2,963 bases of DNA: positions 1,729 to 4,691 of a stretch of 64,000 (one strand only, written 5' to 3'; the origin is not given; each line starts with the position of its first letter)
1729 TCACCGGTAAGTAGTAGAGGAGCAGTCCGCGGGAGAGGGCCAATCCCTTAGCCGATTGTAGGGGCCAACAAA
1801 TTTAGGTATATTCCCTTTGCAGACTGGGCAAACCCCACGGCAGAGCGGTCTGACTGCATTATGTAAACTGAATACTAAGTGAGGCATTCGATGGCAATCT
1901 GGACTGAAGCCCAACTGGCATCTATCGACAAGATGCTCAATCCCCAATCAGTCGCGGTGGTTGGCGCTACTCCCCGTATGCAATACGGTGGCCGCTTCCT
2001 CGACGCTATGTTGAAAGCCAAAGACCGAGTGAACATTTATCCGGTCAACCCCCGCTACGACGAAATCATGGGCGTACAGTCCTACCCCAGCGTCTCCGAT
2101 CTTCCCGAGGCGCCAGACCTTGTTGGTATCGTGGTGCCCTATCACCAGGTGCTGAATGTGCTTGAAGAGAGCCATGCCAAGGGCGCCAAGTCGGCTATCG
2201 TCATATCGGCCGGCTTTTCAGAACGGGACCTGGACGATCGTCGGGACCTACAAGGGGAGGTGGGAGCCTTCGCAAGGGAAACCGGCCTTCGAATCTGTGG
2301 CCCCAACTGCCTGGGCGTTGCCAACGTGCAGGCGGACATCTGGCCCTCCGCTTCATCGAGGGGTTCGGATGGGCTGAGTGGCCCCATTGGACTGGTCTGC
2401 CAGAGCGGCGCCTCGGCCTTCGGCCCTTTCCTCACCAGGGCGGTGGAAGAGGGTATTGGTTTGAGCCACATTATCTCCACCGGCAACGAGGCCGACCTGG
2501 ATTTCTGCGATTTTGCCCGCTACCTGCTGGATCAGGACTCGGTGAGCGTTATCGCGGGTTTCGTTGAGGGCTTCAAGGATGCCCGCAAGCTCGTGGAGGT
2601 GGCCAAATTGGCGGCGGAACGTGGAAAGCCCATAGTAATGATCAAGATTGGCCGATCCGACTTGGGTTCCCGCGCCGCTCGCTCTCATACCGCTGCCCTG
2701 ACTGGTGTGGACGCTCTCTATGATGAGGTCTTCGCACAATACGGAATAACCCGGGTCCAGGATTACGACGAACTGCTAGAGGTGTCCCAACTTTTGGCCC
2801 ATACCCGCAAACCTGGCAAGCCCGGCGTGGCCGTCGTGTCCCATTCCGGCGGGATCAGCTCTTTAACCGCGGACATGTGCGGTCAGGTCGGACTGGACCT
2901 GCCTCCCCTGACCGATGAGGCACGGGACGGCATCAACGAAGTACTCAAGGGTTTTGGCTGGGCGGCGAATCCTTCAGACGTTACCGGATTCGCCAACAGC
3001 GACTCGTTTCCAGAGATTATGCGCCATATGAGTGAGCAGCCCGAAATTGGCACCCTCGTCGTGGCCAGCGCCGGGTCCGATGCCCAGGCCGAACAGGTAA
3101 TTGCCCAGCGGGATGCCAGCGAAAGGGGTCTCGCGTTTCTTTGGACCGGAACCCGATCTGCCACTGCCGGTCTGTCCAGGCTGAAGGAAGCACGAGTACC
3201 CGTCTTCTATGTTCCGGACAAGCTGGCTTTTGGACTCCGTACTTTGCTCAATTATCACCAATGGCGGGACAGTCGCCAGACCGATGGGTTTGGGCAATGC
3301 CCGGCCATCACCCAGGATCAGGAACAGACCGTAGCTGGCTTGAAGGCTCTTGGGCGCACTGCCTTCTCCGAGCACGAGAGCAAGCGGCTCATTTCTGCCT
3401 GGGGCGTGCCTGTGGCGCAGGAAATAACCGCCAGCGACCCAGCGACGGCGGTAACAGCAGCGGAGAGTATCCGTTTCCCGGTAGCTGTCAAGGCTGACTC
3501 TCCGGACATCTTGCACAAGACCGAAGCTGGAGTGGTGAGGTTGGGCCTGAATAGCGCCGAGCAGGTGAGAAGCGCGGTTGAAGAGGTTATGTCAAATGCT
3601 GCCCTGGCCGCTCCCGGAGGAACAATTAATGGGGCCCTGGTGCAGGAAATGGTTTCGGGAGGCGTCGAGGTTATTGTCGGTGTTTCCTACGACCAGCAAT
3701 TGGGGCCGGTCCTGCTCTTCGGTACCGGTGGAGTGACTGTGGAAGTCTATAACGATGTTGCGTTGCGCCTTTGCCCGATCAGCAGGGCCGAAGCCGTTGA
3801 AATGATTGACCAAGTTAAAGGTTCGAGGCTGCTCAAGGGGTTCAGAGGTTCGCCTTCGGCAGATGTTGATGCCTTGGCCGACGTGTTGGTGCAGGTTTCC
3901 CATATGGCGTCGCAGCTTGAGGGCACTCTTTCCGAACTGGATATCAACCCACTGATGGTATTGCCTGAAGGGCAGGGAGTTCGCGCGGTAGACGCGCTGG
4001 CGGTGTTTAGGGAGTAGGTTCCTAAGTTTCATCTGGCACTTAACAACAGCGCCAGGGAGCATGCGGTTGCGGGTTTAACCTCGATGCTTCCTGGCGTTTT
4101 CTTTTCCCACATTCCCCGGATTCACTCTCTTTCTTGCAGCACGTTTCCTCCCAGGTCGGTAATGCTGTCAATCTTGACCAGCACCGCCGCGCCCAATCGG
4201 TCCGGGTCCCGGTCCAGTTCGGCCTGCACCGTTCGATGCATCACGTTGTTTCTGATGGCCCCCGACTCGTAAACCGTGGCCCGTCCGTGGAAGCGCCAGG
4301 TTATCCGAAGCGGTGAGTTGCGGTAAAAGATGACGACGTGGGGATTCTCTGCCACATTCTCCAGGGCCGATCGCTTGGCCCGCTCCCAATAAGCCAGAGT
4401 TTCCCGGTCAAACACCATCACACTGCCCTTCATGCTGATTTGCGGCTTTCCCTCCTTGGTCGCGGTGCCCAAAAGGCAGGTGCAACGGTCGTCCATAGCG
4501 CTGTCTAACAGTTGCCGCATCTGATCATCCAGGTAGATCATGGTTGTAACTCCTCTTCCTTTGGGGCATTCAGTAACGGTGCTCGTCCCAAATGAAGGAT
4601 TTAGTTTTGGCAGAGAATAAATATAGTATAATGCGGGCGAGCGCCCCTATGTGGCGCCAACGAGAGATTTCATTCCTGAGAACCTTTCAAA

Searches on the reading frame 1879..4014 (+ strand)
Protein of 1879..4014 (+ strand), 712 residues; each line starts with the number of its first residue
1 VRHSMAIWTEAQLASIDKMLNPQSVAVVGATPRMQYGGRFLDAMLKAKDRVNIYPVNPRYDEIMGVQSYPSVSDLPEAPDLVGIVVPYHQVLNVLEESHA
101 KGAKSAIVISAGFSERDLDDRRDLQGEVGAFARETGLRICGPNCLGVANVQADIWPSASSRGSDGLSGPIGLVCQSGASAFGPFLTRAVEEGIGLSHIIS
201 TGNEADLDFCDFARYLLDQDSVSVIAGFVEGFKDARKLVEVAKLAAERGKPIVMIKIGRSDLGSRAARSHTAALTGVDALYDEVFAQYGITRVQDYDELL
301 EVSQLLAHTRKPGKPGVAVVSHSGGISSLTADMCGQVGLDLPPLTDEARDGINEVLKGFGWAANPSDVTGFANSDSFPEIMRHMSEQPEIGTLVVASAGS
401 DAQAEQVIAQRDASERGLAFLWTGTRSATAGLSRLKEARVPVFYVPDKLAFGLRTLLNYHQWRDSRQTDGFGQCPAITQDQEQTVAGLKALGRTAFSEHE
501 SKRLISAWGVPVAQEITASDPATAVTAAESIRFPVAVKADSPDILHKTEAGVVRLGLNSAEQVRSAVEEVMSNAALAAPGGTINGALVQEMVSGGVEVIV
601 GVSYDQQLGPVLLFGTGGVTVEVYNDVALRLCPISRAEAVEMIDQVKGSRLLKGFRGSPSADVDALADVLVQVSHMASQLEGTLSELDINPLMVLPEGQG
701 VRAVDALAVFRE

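Call 8: search_protein_families(library=pfam, proteins=[window:1879-4014:+], max_evalue=0.001)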
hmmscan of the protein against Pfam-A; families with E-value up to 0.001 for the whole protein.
window:1879-4014:+ (712 aa): 6 families
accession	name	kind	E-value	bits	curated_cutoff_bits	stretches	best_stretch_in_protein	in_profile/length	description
PF13549.11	ATP-grasp_5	-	8.6e-71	238.2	27.6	1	490-706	4-217/221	ATP-grasp domain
PF13607.11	Succ_CoA_lig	-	8.7e-45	152.3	27.4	1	168-306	2-138/138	Succinyl-CoA ligase like flavodoxin domain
PF13380.12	CoA_binding_2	-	7.6e-23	81.6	22.8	1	24-149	2-115/116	CoA binding domain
PF02629.25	CoA_binding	-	4e-07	31.1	22.3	1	22-112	3-97/97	CoA binding domain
PF08442.15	ATP-grasp_2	-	4.1e-05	23.7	29.5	1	496-693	2-201/202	ATP-grasp domain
PF19045.5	Ligase_CoA_2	-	0.00047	20.7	23.7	0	317-395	1-79/162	Ligase-CoA domain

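Call 45: find_homologous_proteins(query=window:1879-4014:+)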
Query window:1879-4014:+ (712 aa): 4687 proteins with E <= 0.001 among 8000 candidates; the best 120 are listed.
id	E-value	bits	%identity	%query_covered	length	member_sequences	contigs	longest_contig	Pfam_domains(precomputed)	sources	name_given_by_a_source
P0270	0.0e+0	1541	98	99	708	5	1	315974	PF02629.26,PF08442.16,PF13607.12,PF13549.12,PF13380.13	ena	-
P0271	0.0e+0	1465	93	99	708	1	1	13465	PF02629.26,PF13607.12,PF13549.12,PF13380.13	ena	-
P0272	0.0e+0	1464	93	99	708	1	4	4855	PF02629.26,PF13607.12,PF13549.12,PF13380.13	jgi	jgi:acetyltransferase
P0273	0.0e+0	1463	93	99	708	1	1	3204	PF02629.26,PF13607.12,PF13549.12,PF13380.13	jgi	jgi:acetyltransferase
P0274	0.0e+0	1463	93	99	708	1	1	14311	PF02629.26,PF13607.12,PF13549.12,PF13380.13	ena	-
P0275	0.0e+0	1463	93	99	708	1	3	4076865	PF02629.26,PF13607.12,PF13549.12,PF13380.13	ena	-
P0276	0.0e+0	1462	93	99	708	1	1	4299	PF02629.26,PF13607.12,PF13549.12,PF13380.13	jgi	jgi:acetyltransferase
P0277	0.0e+0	1439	91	99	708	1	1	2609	PF02629.26,PF13607.12,PF13549.12,PF13380.13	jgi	jgi:acetyltransferase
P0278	0.0e+0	1439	91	99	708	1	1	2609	PF02629.26,PF13607.12,PF13549.12,PF13380.13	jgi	jgi:acetyltransferase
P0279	0.0e+0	1398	89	99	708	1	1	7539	PF02629.26,PF08442.16,PF13607.12,PF13549.12,PF13380.13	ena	-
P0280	0.0e+0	1398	89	99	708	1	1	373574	PF02629.26,PF08442.16,PF13607.12,PF13549.12,PF13380.13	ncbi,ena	-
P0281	0.0e+0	1391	88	99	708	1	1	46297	PF02629.26,PF13607.12,PF13549.12,PF13380.13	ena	-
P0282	0.0e+0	1390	88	99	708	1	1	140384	PF02629.26,PF13607.12,PF13549.12,PF13380.13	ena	-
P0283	0.0e+0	1387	88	99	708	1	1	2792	PF02629.26,PF13607.12,PF13549.12,PF13380.13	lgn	-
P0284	0.0e+0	1387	88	99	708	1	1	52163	PF02629.26,PF13607.12,PF13549.12,PF13380.13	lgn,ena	-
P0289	0.0e+0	1374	87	99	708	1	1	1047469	PF02629.26,PF13607.12,PF13549.12,PF13380.13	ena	-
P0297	0.0e+0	1342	85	99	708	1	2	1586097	PF02629.26,PF13607.12,PF13549.12,PF13380.13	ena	-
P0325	0.0e+0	1305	82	99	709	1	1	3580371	PF02629.26,PF13607.12,PF13549.12,PF13380.13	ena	-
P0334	0.0e+0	1299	82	99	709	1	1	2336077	PF02629.26,PF13607.12,PF13549.12,PF13380.13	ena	-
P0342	0.0e+0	1289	82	99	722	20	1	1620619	PF02629.26,PF13607.12,PF13549.12,PF13380.13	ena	-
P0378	0.0e+0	1194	76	99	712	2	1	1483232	PF02629.26,PF08442.16,PF13607.12,PF13549.12,PF13380.13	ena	-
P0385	0.0e+0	1190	75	99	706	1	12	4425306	PF02629.26,PF08442.16,PF13607.12,PF13549.12,PF13380.13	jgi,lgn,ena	jgi:acetyltransferase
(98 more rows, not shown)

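Call 46: find_encoding_contigs(protein=P0289, flank=9000, max_places=1)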
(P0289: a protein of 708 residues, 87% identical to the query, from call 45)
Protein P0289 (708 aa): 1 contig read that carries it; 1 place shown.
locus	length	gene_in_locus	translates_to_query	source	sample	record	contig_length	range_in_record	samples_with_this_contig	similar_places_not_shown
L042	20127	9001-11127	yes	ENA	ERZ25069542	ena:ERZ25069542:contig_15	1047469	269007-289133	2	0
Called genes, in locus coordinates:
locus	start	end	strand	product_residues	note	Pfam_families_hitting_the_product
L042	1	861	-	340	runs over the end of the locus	PF00348:polyprenyl_synt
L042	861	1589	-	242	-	PF01300:Sua5_yciO_yrdC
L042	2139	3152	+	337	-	PF00586:AIRS, PF02769:AIRS_C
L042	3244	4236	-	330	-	PF00291:PALP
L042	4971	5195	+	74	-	-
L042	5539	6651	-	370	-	PF03069:FmdA_AmdA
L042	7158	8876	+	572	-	PF02776:TPP_enzyme_N, PF00205:TPP_enzyme_M, PF02775:TPP_enzyme_C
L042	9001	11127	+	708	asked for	PF02629:CoA_binding (weak), PF13380:CoA_binding_2, PF13607:Succ_CoA_lig, PF13549:ATP-grasp_5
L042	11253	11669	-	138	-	PF01243:PNPOx_N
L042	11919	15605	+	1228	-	PF12770:CHAT, PF13401:AAA_22 (weak), PF13481:AAA_25 (faint), PF05729:NACHT (weak), PF24885:TPR_NPHP3, PF13424:TPR_12, PF17874:TPR_MalT, PF13424:TPR_12 (weak), +5 more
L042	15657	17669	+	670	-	PF20091:Abhydrolase_10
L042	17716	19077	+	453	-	PF03972:MmgE_PrpD_N, PF19305:MmgE_PrpD_C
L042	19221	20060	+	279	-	PF13369:Transglut_core2, PF13371:TPR_9 (faint)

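Call 47: find_encoding_contigs(protein=P0325, flank=9000, max_places=1)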
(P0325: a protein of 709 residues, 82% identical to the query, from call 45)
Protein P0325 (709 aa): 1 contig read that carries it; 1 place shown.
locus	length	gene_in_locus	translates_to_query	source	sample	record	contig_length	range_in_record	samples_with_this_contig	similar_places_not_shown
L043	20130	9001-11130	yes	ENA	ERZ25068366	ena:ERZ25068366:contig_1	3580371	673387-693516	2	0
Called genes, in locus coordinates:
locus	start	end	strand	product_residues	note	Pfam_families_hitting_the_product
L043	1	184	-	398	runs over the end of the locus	PF00162:PGK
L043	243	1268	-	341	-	PF00348:polyprenyl_synt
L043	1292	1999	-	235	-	PF01300:Sua5_yciO_yrdC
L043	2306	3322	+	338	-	PF00586:AIRS, PF02769:AIRS_C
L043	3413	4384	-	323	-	PF00291:PALP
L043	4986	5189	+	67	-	-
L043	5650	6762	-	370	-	PF03069:FmdA_AmdA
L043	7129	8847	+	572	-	PF02776:TPP_enzyme_N, PF00205:TPP_enzyme_M, PF02775:TPP_enzyme_C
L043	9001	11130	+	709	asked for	PF02629:CoA_binding (weak), PF13380:CoA_binding_2, PF13607:Succ_CoA_lig, PF13549:ATP-grasp_5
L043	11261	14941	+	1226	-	PF12770:CHAT, PF13401:AAA_22 (faint), PF13481:AAA_25 (weak), PF13374:TPR_10 (faint), PF24885:TPR_NPHP3 (weak), PF13424:TPR_12, PF17874:TPR_MalT, PF13424:TPR_12, +3 more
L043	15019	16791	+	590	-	PF01555:N6_N4_Mtase, PF13395:HNH_4 (weak)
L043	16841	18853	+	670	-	PF20091:Abhydrolase_10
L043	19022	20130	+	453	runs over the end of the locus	PF03972:MmgE_PrpD_N, PF19305:MmgE_PrpD_C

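Call 48: find_encoding_contigs(protein=P0385, flank=9000, max_places=2)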
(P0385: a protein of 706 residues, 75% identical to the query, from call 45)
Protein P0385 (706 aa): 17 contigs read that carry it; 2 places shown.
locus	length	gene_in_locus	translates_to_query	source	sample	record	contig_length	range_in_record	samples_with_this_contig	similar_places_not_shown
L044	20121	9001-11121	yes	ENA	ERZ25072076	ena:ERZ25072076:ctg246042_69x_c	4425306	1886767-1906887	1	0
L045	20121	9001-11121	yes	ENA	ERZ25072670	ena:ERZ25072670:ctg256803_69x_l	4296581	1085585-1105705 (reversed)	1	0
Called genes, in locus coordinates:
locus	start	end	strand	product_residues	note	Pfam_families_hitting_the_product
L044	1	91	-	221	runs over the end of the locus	PF09335:VTT_dom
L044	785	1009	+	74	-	-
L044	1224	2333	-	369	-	PF03069:FmdA_AmdA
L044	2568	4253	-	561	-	PF02776:TPP_enzyme_N, PF00205:TPP_enzyme_M, PF02775:TPP_enzyme_C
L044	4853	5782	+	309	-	PF19300:BPD_transp_1_N (weak), PF00528:BPD_transp_1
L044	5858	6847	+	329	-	PF12911:OppC_N (weak), PF00528:BPD_transp_1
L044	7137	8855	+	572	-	PF02776:TPP_enzyme_N, PF00205:TPP_enzyme_M, PF02775:TPP_enzyme_C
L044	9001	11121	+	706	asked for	PF02629:CoA_binding (weak), PF13380:CoA_binding_2, PF13607:Succ_CoA_lig, PF13549:ATP-grasp_5, PF08442:ATP-grasp_2 (weak)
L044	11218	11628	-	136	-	PF01243:PNPOx_N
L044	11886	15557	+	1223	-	PF12770:CHAT, PF13401:AAA_22 (faint), PF00515:TPR_1 (faint), PF07719:TPR_2 (faint), PF13374:TPR_10 (faint), PF13424:TPR_12, PF17874:TPR_MalT (weak), PF13424:TPR_12, +1 more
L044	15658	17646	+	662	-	PF20091:Abhydrolase_10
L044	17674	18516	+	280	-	PF00296:Bac_luciferase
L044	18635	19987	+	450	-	PF03972:MmgE_PrpD_N, PF19305:MmgE_PrpD_C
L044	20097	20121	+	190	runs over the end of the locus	PF07638:Sigma70_ECF, PF04542:Sigma70_r2, PF08281:Sigma70_r4_2, PF04545:Sigma70_r4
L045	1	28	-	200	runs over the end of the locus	PF09335:VTT_dom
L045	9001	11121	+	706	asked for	PF02629:CoA_binding (weak), PF13380:CoA_binding_2, PF13607:Succ_CoA_lig, PF13549:ATP-grasp_5, PF08442:ATP-grasp_2 (weak)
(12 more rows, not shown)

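Call 55: search_protein_families(library=padloc, proteins=[window:1879-4014:+], max_evalue=0.00001)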
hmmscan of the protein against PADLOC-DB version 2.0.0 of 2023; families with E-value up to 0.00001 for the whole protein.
window:1879-4014:+ (712 aa): 0 families

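Call 64: search_protein_families(library=ncbifam, proteins=[window:1879-4014:+], max_evalue=0.00001)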
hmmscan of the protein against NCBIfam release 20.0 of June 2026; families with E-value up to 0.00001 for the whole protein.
window:1879-4014:+ (712 aa): 6 families
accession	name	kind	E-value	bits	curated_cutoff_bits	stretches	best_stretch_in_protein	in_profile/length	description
NF045493.1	HydDutCoALig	equivalog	3e-133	445.9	1300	1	18-706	5-694/698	4-hydroxybutyrate--CoA ligase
NF045494.1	AcCoALig_Archglob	equivalog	5.2e-122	408.4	1200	2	12-401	214-599/665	acetate--CoA ligase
NF045492.1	HydPropCoALig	equivalog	3.8e-113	379.2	1300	2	12-393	244-625/700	3-hydroxypropionate--CoA ligase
TIGR02717.1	AcCoA-syn-alpha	equivalog_domain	2.4e-98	329.7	567.15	1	17-459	2-446/447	acetate--CoA ligase alpha subunit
NF001913.0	PRK00696.1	equivalog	1.1e-08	34.6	370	1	497-706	4-214/388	ADP-forming succinate--CoA ligase subunit beta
TIGR01016.1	sucCoAbeta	subfamily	8.7e-06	24.9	375.55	0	496-706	3-214/386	succinate-CoA ligase subunit beta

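Call 68: find_encoding_contigs(protein=P0297, flank=7000, max_places=1)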
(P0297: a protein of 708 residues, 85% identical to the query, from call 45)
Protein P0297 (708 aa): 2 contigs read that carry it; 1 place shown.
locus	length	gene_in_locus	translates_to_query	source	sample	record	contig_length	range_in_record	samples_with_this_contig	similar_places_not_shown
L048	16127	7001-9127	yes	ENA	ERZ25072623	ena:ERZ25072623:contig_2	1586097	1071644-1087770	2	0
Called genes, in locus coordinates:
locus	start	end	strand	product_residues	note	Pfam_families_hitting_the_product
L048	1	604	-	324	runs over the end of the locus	PF00291:PALP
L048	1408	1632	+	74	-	-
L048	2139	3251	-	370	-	PF03069:FmdA_AmdA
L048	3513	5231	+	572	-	PF02776:TPP_enzyme_N, PF00205:TPP_enzyme_M, PF02775:TPP_enzyme_C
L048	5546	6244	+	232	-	-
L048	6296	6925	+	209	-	-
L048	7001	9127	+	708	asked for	PF02629:CoA_binding (faint), PF13380:CoA_binding_2, PF13607:Succ_CoA_lig, PF13549:ATP-grasp_5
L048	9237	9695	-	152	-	PF01243:PNPOx_N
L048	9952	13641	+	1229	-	PF12770:CHAT (weak), PF13401:AAA_22 (faint), PF13481:AAA_25 (weak), PF07719:TPR_2 (faint), PF24885:TPR_NPHP3 (weak), PF13424:TPR_12, PF17874:TPR_MalT, PF13424:TPR_12, +3 more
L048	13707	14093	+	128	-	-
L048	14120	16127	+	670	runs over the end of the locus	PF20091:Abhydrolase_10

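Call 69: find_encoding_contigs(protein=P0334, flank=7000, max_places=1)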
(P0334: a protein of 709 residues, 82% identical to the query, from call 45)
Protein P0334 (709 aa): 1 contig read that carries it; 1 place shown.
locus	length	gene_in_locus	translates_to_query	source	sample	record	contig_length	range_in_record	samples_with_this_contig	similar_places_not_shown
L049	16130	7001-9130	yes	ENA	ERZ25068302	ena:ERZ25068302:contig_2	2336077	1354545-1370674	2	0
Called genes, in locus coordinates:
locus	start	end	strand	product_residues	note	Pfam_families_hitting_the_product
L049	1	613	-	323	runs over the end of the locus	PF00291:PALP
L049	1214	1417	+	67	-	-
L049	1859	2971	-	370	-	PF03069:FmdA_AmdA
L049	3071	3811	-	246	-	-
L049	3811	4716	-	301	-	-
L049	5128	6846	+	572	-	PF02776:TPP_enzyme_N, PF00205:TPP_enzyme_M, PF02775:TPP_enzyme_C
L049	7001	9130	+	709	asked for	PF02629:CoA_binding (weak), PF13380:CoA_binding_2, PF13607:Succ_CoA_lig, PF13549:ATP-grasp_5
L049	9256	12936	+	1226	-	PF12770:CHAT, PF13401:AAA_22 (faint), PF13481:AAA_25 (weak), PF13374:TPR_10 (faint), PF24885:TPR_NPHP3 (weak), PF13424:TPR_12 (weak), PF17874:TPR_MalT, PF13424:TPR_12, +2 more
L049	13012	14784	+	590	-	PF01555:N6_N4_Mtase, PF13395:HNH_4 (weak)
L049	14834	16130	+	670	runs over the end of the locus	PF20091:Abhydrolase_10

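Call 70: find_encoding_contigs(protein=P0378, flank=7000, max_places=1)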
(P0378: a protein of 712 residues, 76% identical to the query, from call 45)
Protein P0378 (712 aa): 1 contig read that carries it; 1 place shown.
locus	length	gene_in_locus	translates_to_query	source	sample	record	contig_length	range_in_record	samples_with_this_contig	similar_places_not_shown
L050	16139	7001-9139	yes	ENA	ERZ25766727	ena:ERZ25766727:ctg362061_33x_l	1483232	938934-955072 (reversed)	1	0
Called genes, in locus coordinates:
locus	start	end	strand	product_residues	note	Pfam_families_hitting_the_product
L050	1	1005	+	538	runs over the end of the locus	PF00501:AMP-binding, PF13193:AMP-binding_C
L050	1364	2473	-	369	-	PF03069:FmdA_AmdA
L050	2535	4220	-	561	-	PF02776:TPP_enzyme_N, PF00205:TPP_enzyme_M, PF02775:TPP_enzyme_C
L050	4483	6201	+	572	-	PF02776:TPP_enzyme_N, PF00205:TPP_enzyme_M, PF02775:TPP_enzyme_C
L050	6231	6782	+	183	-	PF05685:Uma2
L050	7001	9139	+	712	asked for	PF02629:CoA_binding, PF13380:CoA_binding_2, PF13607:Succ_CoA_lig, PF08442:ATP-grasp_2 (weak), PF13549:ATP-grasp_5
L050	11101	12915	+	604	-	PF00496:SBP_bac_5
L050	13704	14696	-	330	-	PF07690:MFS_1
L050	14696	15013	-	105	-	-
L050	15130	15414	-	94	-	PF00581:Rhodanese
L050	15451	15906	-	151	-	PF01609:DDE_Tnp_1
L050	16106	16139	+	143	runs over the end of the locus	PF00581:Rhodanese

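Call 71: find_encoding_contigs(protein=P0342, flank=7000, max_places=1)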
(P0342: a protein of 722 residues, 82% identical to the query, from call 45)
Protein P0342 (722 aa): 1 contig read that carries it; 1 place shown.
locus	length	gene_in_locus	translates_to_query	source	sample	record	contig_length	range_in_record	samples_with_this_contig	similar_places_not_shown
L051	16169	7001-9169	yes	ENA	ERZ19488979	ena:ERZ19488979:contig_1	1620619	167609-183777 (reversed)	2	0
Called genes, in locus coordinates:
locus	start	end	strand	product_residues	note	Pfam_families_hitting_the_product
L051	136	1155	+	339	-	PF00586:AIRS, PF02769:AIRS_C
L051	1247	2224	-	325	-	PF00291:PALP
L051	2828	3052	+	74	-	-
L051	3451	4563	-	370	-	PF03069:FmdA_AmdA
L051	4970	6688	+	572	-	PF02776:TPP_enzyme_N, PF00205:TPP_enzyme_M, PF02775:TPP_enzyme_C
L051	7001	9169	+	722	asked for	PF02629:CoA_binding (weak), PF13380:CoA_binding_2, PF13607:Succ_CoA_lig, PF13549:ATP-grasp_5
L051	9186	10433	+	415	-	PF13855:LRR_8 (faint)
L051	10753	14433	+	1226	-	PF12770:CHAT, PF13401:AAA_22 (faint), PF13481:AAA_25 (weak), PF07719:TPR_2 (faint), PF24885:TPR_NPHP3 (weak), PF13424:TPR_12, PF17874:TPR_MalT, PF13424:TPR_12 (weak), +3 more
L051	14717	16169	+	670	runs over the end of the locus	PF20091:Abhydrolase_10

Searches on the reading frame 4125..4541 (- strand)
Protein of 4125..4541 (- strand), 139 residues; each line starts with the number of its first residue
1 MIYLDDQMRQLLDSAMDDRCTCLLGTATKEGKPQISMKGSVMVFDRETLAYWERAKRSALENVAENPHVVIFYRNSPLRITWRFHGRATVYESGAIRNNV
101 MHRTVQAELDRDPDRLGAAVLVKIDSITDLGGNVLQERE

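Call 8: search_protein_families(library=pfam, proteins=[window:4125-4541:-], max_evalue=0.001)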
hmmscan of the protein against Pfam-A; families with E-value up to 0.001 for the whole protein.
window:4125-4541:- (139 aa): 1 family
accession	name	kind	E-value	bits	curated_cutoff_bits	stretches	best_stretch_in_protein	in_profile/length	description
PF01243.27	PNPOx_N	-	1e-11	45.7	28.1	1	8-118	5-105/120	Pyridoxamine 5'-phosphate oxidase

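Call 55: search_protein_families(library=padloc, proteins=[window:4125-4541:-], max_evalue=0.00001)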
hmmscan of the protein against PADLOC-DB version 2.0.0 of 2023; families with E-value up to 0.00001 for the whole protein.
window:4125-4541:- (139 aa): 0 families

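Call 64: search_protein_families(library=ncbifam, proteins=[window:4125-4541:-], max_evalue=0.00001)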
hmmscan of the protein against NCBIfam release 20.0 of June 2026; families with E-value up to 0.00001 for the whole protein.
window:4125-4541:- (139 aa): 0 families
